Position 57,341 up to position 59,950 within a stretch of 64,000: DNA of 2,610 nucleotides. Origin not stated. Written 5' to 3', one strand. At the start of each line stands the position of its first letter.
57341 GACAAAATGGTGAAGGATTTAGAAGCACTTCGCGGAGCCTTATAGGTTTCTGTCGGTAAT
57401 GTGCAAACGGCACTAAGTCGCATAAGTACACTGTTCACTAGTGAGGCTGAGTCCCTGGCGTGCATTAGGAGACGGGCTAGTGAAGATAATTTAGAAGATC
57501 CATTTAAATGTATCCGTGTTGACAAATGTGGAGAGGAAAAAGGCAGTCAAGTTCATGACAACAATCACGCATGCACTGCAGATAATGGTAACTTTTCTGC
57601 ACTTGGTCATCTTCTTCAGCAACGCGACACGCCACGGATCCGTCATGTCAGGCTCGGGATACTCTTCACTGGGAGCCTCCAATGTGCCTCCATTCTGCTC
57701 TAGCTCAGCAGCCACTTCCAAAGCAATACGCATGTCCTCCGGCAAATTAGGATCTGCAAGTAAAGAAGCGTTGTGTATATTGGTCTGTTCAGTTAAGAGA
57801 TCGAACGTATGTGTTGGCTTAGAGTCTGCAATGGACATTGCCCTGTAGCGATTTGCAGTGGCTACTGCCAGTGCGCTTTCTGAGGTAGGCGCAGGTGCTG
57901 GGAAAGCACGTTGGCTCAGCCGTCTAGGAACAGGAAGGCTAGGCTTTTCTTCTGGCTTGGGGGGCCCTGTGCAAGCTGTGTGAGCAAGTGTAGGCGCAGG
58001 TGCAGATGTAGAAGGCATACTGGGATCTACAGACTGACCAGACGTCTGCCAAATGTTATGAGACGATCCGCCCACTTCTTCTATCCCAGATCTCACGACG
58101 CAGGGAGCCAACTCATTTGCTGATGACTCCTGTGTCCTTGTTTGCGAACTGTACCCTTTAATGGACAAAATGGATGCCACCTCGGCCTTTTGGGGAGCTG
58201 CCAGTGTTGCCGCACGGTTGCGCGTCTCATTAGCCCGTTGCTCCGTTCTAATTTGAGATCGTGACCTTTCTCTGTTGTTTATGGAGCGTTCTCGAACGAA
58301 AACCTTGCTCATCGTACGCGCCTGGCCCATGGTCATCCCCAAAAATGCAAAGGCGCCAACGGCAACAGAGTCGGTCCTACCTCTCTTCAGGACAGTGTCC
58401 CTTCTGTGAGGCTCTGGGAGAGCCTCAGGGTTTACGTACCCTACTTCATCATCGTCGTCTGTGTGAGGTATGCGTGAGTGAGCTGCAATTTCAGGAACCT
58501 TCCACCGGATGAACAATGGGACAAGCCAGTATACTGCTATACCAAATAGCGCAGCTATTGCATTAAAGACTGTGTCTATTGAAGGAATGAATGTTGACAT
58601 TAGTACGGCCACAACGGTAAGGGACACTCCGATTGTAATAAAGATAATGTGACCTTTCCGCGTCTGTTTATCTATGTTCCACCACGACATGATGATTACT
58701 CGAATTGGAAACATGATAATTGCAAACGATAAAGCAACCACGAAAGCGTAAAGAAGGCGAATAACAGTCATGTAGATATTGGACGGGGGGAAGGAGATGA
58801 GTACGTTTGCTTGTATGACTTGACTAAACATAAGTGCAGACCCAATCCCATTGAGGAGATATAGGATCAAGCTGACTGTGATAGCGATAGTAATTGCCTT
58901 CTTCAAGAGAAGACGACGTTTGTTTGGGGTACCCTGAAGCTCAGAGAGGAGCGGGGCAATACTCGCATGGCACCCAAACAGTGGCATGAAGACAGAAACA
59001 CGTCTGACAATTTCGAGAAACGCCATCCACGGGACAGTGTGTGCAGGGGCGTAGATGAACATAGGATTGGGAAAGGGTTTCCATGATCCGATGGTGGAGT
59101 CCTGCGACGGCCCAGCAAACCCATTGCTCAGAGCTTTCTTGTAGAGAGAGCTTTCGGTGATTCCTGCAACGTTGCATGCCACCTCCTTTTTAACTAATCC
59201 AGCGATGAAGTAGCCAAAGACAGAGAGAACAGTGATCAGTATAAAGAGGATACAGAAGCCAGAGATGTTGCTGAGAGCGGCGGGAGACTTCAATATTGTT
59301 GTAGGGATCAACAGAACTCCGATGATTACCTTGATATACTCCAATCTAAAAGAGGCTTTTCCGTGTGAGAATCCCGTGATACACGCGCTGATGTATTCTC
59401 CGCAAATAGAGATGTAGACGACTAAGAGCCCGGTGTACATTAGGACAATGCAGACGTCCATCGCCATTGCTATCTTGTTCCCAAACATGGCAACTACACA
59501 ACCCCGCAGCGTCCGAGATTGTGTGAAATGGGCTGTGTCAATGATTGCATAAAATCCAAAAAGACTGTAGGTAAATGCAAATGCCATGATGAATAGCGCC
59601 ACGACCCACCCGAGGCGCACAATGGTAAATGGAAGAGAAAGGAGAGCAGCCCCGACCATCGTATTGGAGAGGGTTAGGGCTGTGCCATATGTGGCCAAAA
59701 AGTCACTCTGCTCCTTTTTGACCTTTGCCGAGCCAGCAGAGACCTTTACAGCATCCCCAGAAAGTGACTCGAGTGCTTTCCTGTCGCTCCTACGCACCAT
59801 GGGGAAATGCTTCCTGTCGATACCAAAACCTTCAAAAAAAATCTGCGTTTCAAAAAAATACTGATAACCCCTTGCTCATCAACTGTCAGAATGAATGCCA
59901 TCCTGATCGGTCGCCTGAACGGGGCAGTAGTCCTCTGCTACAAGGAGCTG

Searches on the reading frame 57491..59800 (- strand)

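Call 63: search_protein_families(library=pfam, proteins=[window:57491-59800:-], max_evalue=0.001)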
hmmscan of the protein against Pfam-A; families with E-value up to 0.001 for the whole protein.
window:57491-59800:- (769 aa): 1 family
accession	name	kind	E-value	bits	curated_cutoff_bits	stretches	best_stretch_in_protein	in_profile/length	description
PF01490.24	Aa_trans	-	1.4e-26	93.6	25.6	2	40-206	8-178/410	Transmembrane amino acid transporter protein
